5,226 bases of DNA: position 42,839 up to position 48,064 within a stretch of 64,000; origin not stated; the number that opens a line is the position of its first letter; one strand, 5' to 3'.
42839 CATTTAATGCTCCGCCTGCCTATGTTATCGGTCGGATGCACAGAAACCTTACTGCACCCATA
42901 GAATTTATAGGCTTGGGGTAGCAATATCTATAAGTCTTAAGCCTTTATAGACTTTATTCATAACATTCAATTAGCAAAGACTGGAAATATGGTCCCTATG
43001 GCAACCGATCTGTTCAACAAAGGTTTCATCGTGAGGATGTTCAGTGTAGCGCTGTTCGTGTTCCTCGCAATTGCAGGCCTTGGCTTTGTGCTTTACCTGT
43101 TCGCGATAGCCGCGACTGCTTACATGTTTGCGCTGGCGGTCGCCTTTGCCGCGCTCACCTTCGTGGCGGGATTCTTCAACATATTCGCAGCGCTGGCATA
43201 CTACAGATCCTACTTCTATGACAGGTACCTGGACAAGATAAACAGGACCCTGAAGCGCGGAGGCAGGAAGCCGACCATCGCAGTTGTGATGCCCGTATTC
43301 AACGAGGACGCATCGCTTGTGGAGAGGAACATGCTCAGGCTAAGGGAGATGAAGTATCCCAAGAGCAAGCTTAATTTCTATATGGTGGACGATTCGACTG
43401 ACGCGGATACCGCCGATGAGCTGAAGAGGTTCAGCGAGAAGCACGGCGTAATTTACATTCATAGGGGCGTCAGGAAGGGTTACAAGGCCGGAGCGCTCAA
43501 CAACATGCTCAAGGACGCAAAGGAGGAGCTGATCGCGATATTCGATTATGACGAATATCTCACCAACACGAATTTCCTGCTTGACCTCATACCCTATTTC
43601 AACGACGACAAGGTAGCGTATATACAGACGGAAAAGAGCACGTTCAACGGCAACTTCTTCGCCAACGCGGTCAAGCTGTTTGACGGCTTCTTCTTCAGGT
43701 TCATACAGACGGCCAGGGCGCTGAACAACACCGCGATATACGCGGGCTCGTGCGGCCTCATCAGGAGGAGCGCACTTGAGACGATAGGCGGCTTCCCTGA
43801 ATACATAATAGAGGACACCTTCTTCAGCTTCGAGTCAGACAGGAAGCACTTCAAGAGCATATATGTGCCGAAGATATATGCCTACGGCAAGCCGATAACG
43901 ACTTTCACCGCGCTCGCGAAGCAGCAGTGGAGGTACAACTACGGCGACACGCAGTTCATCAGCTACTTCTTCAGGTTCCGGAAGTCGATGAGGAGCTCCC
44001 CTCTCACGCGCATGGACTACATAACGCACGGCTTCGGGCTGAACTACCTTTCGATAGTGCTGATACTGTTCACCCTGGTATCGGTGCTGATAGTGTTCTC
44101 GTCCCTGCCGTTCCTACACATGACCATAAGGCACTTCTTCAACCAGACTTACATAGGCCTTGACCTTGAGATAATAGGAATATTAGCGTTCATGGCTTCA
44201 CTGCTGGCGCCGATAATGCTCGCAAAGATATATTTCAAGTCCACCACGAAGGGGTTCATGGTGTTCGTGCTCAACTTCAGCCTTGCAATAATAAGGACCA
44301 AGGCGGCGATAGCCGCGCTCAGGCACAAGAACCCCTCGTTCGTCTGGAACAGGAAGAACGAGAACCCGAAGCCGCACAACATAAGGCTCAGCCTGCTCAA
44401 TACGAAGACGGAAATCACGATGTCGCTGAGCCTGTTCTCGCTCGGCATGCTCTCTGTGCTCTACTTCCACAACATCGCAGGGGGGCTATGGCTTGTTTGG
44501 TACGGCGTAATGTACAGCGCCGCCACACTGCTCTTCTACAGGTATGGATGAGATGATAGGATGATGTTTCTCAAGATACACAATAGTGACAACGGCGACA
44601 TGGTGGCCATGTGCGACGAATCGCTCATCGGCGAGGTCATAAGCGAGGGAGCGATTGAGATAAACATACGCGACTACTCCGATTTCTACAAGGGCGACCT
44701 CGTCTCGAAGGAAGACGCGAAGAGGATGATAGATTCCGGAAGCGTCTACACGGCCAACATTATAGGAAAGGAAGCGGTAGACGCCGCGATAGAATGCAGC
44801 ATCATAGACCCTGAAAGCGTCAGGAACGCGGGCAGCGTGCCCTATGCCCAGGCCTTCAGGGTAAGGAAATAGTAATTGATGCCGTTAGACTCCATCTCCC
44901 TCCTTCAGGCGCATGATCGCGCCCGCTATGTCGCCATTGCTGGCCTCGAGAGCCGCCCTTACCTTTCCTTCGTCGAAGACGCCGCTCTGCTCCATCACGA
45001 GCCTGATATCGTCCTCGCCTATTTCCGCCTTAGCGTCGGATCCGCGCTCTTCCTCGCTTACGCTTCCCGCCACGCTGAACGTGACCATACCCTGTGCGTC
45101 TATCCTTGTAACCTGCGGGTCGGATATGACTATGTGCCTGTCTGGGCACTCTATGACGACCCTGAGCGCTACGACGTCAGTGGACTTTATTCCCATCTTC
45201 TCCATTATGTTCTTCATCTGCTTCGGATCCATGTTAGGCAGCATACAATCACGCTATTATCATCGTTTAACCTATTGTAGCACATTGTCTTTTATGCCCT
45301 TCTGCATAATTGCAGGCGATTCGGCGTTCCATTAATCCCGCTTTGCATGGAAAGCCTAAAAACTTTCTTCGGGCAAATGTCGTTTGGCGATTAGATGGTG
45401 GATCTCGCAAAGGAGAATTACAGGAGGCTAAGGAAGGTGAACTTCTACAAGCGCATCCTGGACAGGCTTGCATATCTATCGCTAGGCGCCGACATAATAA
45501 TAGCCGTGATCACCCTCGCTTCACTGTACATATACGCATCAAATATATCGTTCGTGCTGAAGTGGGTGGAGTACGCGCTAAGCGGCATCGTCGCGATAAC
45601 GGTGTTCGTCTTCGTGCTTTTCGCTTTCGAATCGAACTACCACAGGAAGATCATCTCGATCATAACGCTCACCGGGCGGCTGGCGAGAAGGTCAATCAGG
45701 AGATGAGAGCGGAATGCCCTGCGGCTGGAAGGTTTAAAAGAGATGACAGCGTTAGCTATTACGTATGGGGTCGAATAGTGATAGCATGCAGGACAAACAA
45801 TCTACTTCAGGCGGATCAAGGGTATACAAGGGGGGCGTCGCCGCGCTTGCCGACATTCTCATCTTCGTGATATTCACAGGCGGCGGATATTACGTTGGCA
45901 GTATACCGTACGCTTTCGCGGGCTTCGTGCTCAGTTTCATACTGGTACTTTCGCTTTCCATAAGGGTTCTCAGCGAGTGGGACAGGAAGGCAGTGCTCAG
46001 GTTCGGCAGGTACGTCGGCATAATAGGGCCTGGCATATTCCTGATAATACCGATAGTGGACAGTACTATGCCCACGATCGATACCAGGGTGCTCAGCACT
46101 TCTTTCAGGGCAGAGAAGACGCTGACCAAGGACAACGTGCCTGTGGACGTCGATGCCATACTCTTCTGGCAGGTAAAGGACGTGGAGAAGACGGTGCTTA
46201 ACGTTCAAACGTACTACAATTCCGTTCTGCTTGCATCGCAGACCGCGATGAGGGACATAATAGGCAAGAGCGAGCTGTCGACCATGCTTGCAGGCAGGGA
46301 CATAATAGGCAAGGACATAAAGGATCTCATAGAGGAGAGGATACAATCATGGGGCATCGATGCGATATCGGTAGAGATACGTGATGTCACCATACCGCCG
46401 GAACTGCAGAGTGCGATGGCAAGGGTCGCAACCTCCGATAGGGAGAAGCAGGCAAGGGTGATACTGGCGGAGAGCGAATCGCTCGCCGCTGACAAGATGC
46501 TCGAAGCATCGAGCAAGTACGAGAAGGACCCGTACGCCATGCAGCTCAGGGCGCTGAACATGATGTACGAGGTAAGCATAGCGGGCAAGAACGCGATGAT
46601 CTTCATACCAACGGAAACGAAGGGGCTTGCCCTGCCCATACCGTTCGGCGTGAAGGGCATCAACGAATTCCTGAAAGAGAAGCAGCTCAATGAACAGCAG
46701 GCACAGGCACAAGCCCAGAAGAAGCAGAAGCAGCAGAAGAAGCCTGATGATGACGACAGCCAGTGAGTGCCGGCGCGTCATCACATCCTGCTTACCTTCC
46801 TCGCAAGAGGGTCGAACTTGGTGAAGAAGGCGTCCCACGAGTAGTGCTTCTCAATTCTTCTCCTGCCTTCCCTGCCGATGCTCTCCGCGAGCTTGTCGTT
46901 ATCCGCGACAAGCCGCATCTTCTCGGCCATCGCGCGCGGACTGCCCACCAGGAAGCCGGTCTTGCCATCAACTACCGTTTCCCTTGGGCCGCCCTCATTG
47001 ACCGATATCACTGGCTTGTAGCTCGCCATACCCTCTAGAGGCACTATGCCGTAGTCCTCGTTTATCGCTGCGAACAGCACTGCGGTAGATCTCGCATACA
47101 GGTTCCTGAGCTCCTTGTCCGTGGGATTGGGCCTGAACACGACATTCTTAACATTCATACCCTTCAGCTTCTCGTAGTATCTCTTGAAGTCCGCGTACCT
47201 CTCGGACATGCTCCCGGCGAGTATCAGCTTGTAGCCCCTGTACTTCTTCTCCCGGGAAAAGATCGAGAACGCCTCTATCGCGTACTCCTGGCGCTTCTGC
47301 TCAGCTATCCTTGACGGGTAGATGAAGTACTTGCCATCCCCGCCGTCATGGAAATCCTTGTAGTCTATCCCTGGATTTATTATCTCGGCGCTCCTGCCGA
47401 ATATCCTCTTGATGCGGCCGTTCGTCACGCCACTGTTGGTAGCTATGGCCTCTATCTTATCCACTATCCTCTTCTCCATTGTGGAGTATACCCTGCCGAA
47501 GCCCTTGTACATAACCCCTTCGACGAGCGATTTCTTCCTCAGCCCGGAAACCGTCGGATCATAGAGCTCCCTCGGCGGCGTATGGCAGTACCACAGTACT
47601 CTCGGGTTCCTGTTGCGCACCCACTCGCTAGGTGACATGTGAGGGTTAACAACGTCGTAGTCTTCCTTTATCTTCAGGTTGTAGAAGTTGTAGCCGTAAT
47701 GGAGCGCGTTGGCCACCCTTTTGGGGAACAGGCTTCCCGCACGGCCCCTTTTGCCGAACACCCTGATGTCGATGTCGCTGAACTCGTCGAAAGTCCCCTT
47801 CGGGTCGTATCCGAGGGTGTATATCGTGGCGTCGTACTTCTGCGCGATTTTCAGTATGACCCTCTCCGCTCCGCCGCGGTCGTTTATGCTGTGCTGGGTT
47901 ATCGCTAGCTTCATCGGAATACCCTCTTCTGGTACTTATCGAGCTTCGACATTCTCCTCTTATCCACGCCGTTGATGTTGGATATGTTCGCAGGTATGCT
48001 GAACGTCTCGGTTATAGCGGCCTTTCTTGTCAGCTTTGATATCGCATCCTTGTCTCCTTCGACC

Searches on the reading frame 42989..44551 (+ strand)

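Call 41: search_protein_families(library=pfam, proteins=[window:42989-44551:+], max_evalue=0.001)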
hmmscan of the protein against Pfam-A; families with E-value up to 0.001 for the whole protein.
window:42989-44551:+ (520 aa): 5 families
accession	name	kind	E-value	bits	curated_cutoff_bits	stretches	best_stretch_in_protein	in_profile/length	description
PF00535.33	Glycos_transf_2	-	3.5e-19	69.8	23.3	1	99-266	2-167/168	Glycosyl transferase family 2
PF13641.12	Glyco_tranf_2_3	-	2.3e-15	57.7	27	1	95-318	1-229/230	Glycosyltransferase like family 2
PF13632.12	Glyco_trans_2_3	-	2.7e-15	57.2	27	1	182-367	2-196/198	Glycosyl transferase family group 2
PF13506.12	Glyco_transf_21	-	8.6e-09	35.5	21.7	1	164-316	16-172/174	Glycosyl transferase family 21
PF10111.15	Glyco_tranf_2_2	-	4.4e-06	26.8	27.3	1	99-274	2-186/276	Glycosyltransferase like family 2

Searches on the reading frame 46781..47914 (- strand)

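Call 25: search_protein_families(library=pfam, proteins=[window:46781-47914:-], max_evalue=0.001)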
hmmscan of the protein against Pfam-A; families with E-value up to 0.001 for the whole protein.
window:46781-47914:- (377 aa): 5 families
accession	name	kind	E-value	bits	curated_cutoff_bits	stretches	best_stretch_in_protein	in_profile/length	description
PF00534.26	Glycos_transf_1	-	5.4e-27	94.9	26.4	1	193-353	14-172/172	Glycosyl transferases group 1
PF13692.12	Glyco_trans_1_4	-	6.2e-20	72.3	27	1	195-337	2-140/142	Glycosyl transferases group 1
PF13524.12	Glyco_trans_1_2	-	1.3e-07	32.1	25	1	226-362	13-137/144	Glycosyl transferase-like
PF20706.3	GT4-conflict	-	2.9e-07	30.3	26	1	202-314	205-320/385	Family 4 Glycosyltransferase in conflict systems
PF13439.12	Glyco_transf_4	-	8.5e-07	29.6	28.5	1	14-184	2-167/170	Glycosyltransferase Family 4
